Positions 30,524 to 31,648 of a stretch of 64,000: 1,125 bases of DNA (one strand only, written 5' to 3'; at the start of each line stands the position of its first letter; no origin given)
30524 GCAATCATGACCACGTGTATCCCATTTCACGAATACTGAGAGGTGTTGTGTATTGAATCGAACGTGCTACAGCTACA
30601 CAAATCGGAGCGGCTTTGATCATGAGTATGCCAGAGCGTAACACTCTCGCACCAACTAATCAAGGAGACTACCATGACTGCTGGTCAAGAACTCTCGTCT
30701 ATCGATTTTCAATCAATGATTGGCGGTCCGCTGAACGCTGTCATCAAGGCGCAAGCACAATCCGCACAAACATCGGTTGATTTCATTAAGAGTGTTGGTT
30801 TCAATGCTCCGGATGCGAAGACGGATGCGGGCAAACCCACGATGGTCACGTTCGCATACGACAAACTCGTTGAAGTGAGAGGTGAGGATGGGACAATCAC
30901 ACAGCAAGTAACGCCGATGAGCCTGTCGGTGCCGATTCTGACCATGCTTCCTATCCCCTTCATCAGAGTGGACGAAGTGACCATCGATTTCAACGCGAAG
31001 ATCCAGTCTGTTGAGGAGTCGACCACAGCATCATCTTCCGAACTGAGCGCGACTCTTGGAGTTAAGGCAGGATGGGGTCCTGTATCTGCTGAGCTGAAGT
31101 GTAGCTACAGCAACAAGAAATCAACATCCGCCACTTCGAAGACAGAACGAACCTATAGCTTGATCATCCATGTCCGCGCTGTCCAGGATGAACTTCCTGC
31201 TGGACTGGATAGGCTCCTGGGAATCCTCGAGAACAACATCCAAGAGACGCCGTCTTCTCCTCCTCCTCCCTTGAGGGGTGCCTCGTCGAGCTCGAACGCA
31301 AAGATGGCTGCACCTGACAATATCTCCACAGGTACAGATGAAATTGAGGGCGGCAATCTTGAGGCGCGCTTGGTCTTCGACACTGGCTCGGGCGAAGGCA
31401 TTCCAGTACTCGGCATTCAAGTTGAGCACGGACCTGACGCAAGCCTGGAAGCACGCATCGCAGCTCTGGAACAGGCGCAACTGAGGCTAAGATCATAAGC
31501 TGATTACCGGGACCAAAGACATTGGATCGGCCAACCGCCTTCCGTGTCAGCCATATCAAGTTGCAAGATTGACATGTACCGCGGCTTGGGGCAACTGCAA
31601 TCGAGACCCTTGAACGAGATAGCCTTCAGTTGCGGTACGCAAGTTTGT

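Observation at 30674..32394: Paralogous beta-rich proteins A and B define an unfamiliar family with two shared motifs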

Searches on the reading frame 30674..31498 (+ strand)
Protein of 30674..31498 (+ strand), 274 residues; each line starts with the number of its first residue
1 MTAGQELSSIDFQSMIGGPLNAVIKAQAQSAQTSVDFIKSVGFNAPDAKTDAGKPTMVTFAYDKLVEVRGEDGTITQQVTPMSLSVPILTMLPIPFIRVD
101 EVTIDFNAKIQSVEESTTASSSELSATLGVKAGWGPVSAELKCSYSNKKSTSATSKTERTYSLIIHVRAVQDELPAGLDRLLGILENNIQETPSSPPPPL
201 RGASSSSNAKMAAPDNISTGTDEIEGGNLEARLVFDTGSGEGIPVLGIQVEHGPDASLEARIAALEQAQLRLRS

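Call 3: search_protein_families(library=pfam, proteins=[window:30674-31498:+], max_evalue=1)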
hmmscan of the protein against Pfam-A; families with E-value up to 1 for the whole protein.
window:30674-31498:+ (274 aa): 1 family
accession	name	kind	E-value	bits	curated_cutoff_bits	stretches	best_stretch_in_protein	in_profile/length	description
PF11655.13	DUF2589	-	3.1e-28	99.5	23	1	12-187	2-153/154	Protein of unknown function (DUF2589)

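Call 7: search_protein_families(library=ncbifam, proteins=[window:30674-31498:+], max_evalue=0.1)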
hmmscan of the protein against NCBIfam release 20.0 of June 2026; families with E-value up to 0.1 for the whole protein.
window:30674-31498:+ (274 aa): 0 families

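Call 8: search_protein_families(library=padloc, proteins=[window:30674-31498:+], max_evalue=0.1)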
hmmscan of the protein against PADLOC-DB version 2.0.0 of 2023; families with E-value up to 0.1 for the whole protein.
window:30674-31498:+ (274 aa): 0 families

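Call 9: search_solved_structures(query=window:30674-31498:+, max_evalue=10)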
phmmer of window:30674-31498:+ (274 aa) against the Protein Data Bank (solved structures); distinct sequences matched with E-value up to 10: 1.
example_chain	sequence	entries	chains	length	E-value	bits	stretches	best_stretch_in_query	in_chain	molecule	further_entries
4puf_A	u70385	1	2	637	4.4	10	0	168-228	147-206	E3 ubiquitin-protein ligase SlrP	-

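Call 10: find_homologous_proteins(query=window:30674-31498:+)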
Query window:30674-31498:+ (274 aa): 2286 proteins with E <= 0.001 among 4721 candidates; the best 120 are listed.
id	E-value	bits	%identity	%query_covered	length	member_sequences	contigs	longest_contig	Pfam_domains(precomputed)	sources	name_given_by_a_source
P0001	5.8e-161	552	100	95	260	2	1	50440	PF11655.14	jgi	-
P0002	2.4e-137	474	85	99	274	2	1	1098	PF11655.14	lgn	-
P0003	7.3e-137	473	85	99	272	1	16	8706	PF11655.14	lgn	-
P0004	2.9e-120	418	75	99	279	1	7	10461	PF11655.14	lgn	-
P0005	1.2e-97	344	82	71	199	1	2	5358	PF11655.14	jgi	jgi:hypothetical protein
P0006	1.9e-97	344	84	70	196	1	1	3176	PF11655.14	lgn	-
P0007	5.3e-96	339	84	70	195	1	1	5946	PF11655.14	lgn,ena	-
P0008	5.9e-96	339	82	71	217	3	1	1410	PF11655.14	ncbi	-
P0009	1.4e-95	338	79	71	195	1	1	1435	PF11655.14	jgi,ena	-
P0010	1.8e-95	337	83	70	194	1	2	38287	PF11655.14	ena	-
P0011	3.5e-95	336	79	72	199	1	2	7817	PF11655.14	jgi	jgi:hypothetical protein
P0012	5.4e-95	336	79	71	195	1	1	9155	PF11655.14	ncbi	-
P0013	5.9e-95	336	81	71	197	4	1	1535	PF11655.14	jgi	jgi:hypothetical protein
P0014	1.5e-94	334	79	72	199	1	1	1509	PF11655.14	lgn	-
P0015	1.5e-94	334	80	70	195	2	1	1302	PF11655.14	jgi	-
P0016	1.8e-94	334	81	71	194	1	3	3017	PF11655.14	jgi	-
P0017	2.9e-94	333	82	71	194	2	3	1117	PF11655.14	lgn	-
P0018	6.0e-94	332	81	71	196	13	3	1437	PF11655.14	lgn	-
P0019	6.4e-94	332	78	71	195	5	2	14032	PF11655.14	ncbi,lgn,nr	ncbi:hypothetical protein METP2_03696 [Methanosarcinales archaeon]|nr:hypothetical protein METP2_036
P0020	7.2e-94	332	80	71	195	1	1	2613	PF11655.14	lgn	-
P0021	7.7e-94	332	78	72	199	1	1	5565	PF11655.14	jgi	jgi:hypothetical protein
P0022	1.2e-93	331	78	71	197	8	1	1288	PF11655.14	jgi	jgi:hypothetical protein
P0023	1.7e-93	331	81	70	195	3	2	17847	PF11655.14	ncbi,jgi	ncbi:MAG: hypothetical protein RL497_642 [Pseudomonadota bacterium]|jgi:hypothetical protein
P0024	1.7e-93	331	79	70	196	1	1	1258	PF11655.14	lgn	-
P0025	2.0e-93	331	79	73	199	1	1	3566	PF11655.14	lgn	-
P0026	3.0e-93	330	81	71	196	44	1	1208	PF11655.14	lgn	-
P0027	4.0e-93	330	79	71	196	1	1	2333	PF11655.14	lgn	-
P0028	4.5e-93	329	79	71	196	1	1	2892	PF11655.14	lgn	-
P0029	7.1e-93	329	79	71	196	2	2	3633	PF11655.14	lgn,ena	-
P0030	7.3e-93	329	81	70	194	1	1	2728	PF11655.14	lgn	-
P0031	1.2e-92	328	80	71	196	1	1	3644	PF11655.14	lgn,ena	-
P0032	1.9e-92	327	78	73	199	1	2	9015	PF11655.14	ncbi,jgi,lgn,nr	ncbi:DUF2589 domain-containing protein [bacterium]|jgi:hypothetical protein|nr:DUF2589 domain-contai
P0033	2.0e-92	327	81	70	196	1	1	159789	PF11655.14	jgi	jgi:hypothetical protein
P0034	2.0e-92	327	79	69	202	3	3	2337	PF11655.14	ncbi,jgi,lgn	jgi:hypothetical protein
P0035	2.4e-92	327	81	70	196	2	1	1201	PF11655.14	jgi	jgi:hypothetical protein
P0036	2.8e-92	327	81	70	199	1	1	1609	PF11655.14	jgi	jgi:hypothetical protein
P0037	2.8e-92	327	80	70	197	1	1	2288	PF11655.14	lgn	-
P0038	3.5e-92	326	77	73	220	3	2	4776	PF11655.14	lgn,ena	-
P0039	4.8e-92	326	82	70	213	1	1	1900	PF11655.14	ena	-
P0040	5.6e-92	326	79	70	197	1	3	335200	PF11655.14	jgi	jgi:hypothetical protein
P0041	7.3e-92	325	79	70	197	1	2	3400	PF11655.14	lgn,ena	-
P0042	8.8e-92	325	81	70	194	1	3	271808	PF11655.14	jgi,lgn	-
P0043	9.4e-92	325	80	70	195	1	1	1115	PF11655.14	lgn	-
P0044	9.5e-92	325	80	70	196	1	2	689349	PF11655.14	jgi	-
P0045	1.1e-91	325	81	70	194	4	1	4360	PF11655.14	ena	-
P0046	1.2e-91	325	82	70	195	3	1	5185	PF11655.14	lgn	-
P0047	1.6e-91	324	79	70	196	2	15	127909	PF11655.14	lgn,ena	-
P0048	2.2e-91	324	78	71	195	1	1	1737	PF11655.14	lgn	-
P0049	2.3e-91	324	77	71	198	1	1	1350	PF11655.14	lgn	-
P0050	3.7e-91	323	78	70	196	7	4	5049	PF11655.14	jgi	jgi:hypothetical protein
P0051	5.6e-91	323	81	70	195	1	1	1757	PF11655.14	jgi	jgi:hypothetical protein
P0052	6.4e-91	322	80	69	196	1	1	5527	PF11655.14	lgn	-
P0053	7.3e-91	322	77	71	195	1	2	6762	PF11655.14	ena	-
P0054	9.5e-91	322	81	70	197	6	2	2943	PF11655.14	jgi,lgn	jgi:hypothetical protein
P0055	9.8e-91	322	79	71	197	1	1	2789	PF11655.14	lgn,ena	-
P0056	1.2e-90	321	77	73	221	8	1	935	PF11655.14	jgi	jgi:hypothetical protein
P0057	1.5e-90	321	77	71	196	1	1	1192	PF11655.14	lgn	-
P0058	1.6e-90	321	79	70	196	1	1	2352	PF11655.14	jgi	jgi:hypothetical protein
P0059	1.6e-90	321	79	71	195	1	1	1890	PF11655.14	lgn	-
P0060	1.8e-90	321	76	71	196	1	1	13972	PF11655.14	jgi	jgi:hypothetical protein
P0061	2.1e-90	321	79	72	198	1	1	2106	PF11655.14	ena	-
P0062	2.2e-90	321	79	70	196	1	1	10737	PF11655.14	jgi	jgi:hypothetical protein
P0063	2.3e-90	321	82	70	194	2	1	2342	PF11655.14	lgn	-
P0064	2.3e-90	321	78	70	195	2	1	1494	PF11655.14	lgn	-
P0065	3.5e-90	320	79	71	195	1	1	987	PF11655.14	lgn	-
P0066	4.8e-90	319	77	70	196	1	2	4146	PF11655.14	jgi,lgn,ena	jgi:hypothetical protein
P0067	6.2e-90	319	79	71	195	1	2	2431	PF11655.14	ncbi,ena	-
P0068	7.3e-90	319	78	72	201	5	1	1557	PF11655.14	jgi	-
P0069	9.3e-90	319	77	71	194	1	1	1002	PF11655.14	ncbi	-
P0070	1.0e-89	318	79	71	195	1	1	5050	PF11655.14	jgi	jgi:hypothetical protein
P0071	1.3e-89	318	80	70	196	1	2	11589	PF11655.14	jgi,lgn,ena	-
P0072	1.6e-89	318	80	70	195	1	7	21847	PF11655.14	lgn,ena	-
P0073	1.6e-89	318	79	71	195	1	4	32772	PF11655.14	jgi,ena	jgi:hypothetical protein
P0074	1.9e-89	318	80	70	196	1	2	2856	PF11655.14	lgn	-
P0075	2.0e-89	317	79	71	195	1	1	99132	PF11655.14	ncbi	ncbi:MAG: DUF2589 domain-containing protein [Desulfuromonadaceae bacterium]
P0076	2.2e-89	317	80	70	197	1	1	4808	PF11655.14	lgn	-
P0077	2.4e-89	317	80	70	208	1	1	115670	PF11655.14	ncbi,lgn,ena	-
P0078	2.8e-89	317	79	71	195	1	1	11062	PF11655.14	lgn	-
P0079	2.8e-89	317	74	73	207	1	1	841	PF11655.14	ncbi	-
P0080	3.3e-89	317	79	71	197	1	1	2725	PF11655.14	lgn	-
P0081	4.0e-89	316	79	70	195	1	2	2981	PF11655.14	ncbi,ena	-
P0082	4.2e-89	316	76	71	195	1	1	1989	PF11655.14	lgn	-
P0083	4.2e-89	316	79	70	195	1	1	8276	PF11655.14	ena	-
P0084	4.4e-89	316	79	70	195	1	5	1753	PF11655.14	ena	-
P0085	5.5e-89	316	80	70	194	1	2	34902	PF11655.14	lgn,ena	-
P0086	7.1e-89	316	79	70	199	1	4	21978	PF11655.14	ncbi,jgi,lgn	jgi:hypothetical protein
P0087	7.4e-89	316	78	71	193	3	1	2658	PF11655.14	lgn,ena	-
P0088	8.4e-89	315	79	70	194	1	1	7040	PF11655.14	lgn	-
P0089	1.0e-88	315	79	70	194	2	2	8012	PF11655.14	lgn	-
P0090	1.2e-88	315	78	70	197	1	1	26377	PF11655.14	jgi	jgi:hypothetical protein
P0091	1.4e-88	315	76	71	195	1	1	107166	PF11655.14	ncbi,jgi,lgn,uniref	ncbi:DUF2589 domain-containing protein [Methanosarcina sp.]|uniref:DUF2589 domain-containing protein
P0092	1.5e-88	315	79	70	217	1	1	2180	PF11655.14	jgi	-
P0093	1.6e-88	314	79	71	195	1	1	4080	PF11655.14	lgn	-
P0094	2.0e-88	314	74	72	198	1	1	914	PF11655.14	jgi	-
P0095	3.0e-88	314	77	70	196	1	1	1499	PF11655.14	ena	-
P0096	3.1e-88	314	77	70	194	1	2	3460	PF11655.14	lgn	-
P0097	3.4e-88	313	78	70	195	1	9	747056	PF11655.14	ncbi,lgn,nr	ncbi:MAG: DUF2589 domain-containing protein [Candidatus Methanoperedens sp.]|nr:DUF2589 domain-conta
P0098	4.0e-88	313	75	71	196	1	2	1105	PF11655.14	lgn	-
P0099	6.8e-88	312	77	71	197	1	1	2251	PF11655.14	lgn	-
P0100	6.9e-88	312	75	72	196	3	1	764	PF11655.14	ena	-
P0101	7.0e-88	312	78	71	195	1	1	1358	PF11655.14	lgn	-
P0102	8.2e-88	312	77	70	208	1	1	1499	PF11655.14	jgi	jgi:hypothetical protein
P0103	1.3e-87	311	77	71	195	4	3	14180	PF11655.14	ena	-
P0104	1.8e-87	311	77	72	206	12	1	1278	PF11655.14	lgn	-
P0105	1.8e-87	311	80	70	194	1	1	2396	PF11655.14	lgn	-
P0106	2.1e-87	311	77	71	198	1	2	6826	PF11655.14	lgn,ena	-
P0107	2.4e-87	311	78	70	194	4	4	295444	PF11655.14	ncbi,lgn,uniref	ncbi:MAG: DUF2589 domain-containing protein [Limnobacter sp.]|uniref:DUF2589 domain-containing prote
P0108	2.6e-87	311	76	72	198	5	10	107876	PF11655.14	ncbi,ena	-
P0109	3.3e-87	310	77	71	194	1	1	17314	PF11655.14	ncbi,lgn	ncbi:MAG: DUF2589 domain-containing protein [Pseudomonadales bacterium]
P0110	1.2e-86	308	74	71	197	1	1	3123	PF11655.14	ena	-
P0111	1.2e-86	308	75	70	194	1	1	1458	PF11655.14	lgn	-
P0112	1.3e-86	308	75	72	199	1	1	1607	PF11655.14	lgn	-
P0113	1.3e-86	308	78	70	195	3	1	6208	PF11655.14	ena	-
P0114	1.6e-86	308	77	71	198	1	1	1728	PF11655.14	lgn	-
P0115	1.7e-86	308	75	71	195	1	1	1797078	PF11655.14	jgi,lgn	jgi:hypothetical protein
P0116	2.1e-86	308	78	70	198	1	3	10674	PF11655.14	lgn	-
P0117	2.2e-86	307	75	72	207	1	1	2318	PF11655.14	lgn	-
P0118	2.8e-86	307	78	71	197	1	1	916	PF11655.14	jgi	jgi:Protein of unknown function (DUF2589)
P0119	4.4e-86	307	78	71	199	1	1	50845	PF11655.14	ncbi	ncbi:DUF2589 domain-containing protein [candidate division KSB1 bacterium]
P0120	5.2e-86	306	77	71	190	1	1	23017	PF11655.14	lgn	-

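Call 12: find_encoding_contigs(protein=P0091, flank=10000, max_places=2)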
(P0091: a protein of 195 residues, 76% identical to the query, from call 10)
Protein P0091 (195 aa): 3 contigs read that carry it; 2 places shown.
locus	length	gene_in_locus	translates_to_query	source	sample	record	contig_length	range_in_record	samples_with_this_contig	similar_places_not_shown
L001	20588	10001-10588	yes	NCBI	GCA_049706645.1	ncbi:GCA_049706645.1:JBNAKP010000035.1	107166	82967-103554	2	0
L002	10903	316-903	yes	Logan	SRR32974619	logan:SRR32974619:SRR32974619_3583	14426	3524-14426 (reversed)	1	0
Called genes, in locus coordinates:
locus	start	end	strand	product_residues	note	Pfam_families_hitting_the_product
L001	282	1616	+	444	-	PF01336:tRNA_anti-codon, PF00152:tRNA-synt_2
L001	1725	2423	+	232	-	PF00455:DeoRC (faint), PF06026:Rib_5-P_isom_A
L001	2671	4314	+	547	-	PF00118:Cpn60_TCP1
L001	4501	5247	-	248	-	PF09892:DUF2119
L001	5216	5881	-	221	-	PF01479:S4, PF01728:FtsJ, PF01269:Fibrillarin (weak), PF13847:Methyltransf_31 (weak), PF13649:Methyltransf_25 (weak)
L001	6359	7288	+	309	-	PF13593:SBF_like, PF01758:SBF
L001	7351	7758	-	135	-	-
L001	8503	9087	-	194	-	PF00383:dCMP_cyt_deam_1, PF14437:MafB19-deam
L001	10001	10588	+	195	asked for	PF11655:DUF2589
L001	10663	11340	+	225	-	-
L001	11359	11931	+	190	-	-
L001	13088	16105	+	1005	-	PF00005:ABC_tran (faint), PF02463:SMC_N (faint), PF13175:AAA_15 (faint), PF13191:AAA_16 (faint), PF13401:AAA_22 (faint), PF13481:AAA_25 (faint), PF17760:UvrA_inter, PF17755:UvrA_DNA-bind, +3 more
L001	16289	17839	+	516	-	PF01541:GIY-YIG, PF27096:UvrC_M, PF02151:UVR, PF22920:UvrC_RNaseH, PF08459:UvrC_RNaseH_dom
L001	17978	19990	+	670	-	PF00270:DEAD (faint), PF04851:ResIII, PF17757:UvrB_inter, PF27431:UvrB_3rd, PF00271:Helicase_C, PF12344:UvrB, PF02151:UVR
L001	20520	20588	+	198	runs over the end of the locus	PF26596:PEF-CTERM_ARCH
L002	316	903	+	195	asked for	PF11655:DUF2589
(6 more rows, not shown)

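Call 13: find_encoding_contigs(protein=P0075, flank=10000, max_places=2)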
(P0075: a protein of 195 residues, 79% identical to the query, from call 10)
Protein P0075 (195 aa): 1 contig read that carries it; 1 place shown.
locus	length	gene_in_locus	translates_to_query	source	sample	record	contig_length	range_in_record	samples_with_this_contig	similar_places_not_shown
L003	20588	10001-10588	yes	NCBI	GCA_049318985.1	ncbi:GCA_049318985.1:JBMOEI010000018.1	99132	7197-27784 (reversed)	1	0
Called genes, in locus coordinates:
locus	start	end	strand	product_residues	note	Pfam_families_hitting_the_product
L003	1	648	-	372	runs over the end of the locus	PF25917:BSH_RND, PF25973:BSH_CzcB (faint), PF25944:Beta-barrel_RND (weak), PF25954:Beta-barrel_RND_2, PF25975:CzcB_C (faint), PF25989:YknX_C (weak)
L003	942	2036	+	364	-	PF00724:Oxidored_FMN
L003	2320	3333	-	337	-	PF18152:DAHP_snth_FXD, PF00793:DAHP_synth_1, PF03102:NeuB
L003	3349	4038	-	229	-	PF00027:cNMP_binding, PF13545:HTH_Crp_2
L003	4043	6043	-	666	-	PF00456:Transketolase_N, PF02779:Transket_pyr, PF22613:Transketolase_C_1, PF02780:Transketolase_C (weak)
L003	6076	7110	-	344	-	PF00586:AIRS, PF02769:AIRS_C (weak)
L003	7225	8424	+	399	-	PF13173:AAA_14, PF13635:DUF4143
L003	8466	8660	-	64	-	-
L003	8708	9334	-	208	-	PF01726:LexA_DNA_bind, PF00717:Peptidase_S24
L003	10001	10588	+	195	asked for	PF11655:DUF2589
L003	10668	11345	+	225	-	-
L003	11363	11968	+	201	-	-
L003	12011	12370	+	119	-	-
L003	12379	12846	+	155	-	-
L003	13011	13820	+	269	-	PF00112:Peptidase_C1, PF13529:Peptidase_C39_2 (weak)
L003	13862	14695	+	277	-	PF01510:Amidase_2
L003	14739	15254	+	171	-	-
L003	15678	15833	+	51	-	-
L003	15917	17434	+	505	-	-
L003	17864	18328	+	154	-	-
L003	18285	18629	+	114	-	-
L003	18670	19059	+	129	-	-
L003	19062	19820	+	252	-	PF01790:LGT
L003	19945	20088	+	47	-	-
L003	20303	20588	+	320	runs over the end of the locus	PF13623:SurA_N_2 (weak), PF13624:SurA_N_3, PF13145:Rotamase_2, PF13616:Rotamase_3, PF00639:Rotamase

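Call 14: find_encoding_contigs(protein=P0107, flank=10000, max_places=2)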
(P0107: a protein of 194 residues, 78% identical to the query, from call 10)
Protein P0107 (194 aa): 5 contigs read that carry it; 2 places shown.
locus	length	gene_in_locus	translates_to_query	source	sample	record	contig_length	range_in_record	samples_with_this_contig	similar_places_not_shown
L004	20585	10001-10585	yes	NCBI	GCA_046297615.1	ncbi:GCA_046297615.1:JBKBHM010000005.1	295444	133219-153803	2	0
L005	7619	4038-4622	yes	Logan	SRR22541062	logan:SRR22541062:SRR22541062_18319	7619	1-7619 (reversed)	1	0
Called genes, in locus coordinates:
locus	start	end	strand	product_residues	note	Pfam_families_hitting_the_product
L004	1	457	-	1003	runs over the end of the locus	PF12796:Ank_2, PF13857:Ank_5 (weak), PF00023:Ank (weak), PF12796:Ank_2, PF13857:Ank_5 (weak), PF12796:Ank_2, PF00023:Ank (weak), PF13637:Ank_4 (weak), +7 more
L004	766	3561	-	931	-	PF12796:Ank_2, PF13637:Ank_4 (weak), PF13857:Ank_5, PF12796:Ank_2, PF12796:Ank_2, PF13637:Ank_4, PF12796:Ank_2, PF13637:Ank_4, +6 more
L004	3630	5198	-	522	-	PF00069:Pkinase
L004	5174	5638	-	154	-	-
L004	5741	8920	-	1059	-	-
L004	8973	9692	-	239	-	-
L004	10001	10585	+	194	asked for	PF11655:DUF2589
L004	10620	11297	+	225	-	-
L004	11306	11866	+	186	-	-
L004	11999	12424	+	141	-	-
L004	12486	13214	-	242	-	PF00226:DnaJ (faint)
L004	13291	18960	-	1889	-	PF00005:ABC_tran (faint), PF00910:RNA_helicase (faint), PF00931:NB-ARC (faint), PF01443:Viral_helicase1 (faint), PF01583:APS_kinase (faint), PF17755:UvrA_DNA-bind, PF13304:AAA_21 (weak), PF17760:UvrA_inter, +18 more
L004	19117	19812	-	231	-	-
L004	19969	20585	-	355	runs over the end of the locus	PF00793:DAHP_synth_1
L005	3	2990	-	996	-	?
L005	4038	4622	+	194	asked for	PF11655:DUF2589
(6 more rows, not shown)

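Call 23: find_encoding_contigs(protein=P0003, flank=10000, max_places=3)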
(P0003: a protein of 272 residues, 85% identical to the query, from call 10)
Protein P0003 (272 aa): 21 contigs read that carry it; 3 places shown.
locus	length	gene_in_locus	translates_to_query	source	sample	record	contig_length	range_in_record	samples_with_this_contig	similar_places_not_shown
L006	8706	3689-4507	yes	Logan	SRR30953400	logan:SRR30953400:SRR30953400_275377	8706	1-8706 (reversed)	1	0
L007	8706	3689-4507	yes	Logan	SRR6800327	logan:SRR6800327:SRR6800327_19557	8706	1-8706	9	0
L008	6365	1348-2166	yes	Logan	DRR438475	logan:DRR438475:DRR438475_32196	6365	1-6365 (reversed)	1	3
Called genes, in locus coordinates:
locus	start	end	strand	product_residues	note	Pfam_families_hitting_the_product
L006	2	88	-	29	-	?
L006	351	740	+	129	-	-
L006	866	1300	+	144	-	PF17803:Cadherin_4 (weak), PF17963:Big_9 (weak)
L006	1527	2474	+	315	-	PF03704:BTAD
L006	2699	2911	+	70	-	-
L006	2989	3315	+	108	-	-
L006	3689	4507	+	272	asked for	PF11655:DUF2589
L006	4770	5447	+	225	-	-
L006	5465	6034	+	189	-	-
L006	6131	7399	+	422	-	-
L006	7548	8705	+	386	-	?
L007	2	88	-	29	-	?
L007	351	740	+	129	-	-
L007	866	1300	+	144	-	PF17803:Cadherin_4 (weak), PF17963:Big_9 (weak)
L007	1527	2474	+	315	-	PF03704:BTAD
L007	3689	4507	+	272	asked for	PF11655:DUF2589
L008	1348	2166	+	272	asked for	PF11655:DUF2589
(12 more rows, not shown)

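Call 24: find_encoding_contigs(protein=P0004, flank=10000, max_places=3)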
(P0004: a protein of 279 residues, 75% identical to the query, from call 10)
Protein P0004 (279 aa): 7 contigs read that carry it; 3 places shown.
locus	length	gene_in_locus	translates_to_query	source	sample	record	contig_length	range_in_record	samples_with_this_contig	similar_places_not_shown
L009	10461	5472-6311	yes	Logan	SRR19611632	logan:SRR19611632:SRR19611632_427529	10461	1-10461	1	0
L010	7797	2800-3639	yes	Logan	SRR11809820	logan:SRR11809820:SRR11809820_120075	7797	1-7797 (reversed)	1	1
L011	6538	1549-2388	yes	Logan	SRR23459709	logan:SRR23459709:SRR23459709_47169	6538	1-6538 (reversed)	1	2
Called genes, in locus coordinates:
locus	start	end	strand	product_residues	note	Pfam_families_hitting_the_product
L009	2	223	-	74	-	?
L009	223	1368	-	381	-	PF13173:AAA_14, PF13635:DUF4143, PF08279:HTH_11 (weak)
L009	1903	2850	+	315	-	-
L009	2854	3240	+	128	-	-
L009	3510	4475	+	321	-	PF03704:BTAD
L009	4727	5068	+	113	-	-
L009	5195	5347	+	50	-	-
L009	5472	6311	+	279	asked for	PF11655:DUF2589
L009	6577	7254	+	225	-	-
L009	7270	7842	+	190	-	-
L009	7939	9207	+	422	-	-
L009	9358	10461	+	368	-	?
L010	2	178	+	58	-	?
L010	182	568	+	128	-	-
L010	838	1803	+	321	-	PF03704:BTAD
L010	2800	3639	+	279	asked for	PF11655:DUF2589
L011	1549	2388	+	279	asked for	PF11655:DUF2589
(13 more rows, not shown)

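Call 25: predict_structure(alignment_id=A1)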
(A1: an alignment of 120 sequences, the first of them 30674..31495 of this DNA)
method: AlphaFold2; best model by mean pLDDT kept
length: 274 residues; sequences in the alignment: 120
mean_pLDDT: 55.4   pTM: 0.33
mean pLDDT of the five models: 55.4, 52.3, 50.6, 49.6, 47.7
residues with pLDDT >= 90: 0; 70-90: 54; 50-70: 107; < 50: 113
segments of 3 or more residues with pLDDT < 50: 1-9, 112-155, 196-247, 271-274
pLDDT, mean of each block of 10 residues (from residue 1): 46 55 62 70 75 75 79 79 75 64 59 46 45 45 44 51 59 54 59 54 33 29 40 44 46 56 58 45
secondary structure, 60 per line:
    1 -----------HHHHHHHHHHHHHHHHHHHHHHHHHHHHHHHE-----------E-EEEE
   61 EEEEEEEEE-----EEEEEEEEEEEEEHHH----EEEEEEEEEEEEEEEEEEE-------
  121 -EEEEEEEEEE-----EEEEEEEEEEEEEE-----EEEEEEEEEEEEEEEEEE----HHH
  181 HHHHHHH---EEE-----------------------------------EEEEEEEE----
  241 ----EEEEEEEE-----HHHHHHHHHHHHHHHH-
elements in order: H12-42 E57-69 E75-87 E95-113 E122-131 E137-150 E156-173 H178-187 E191-193 E229-236 E245-252 H258-273
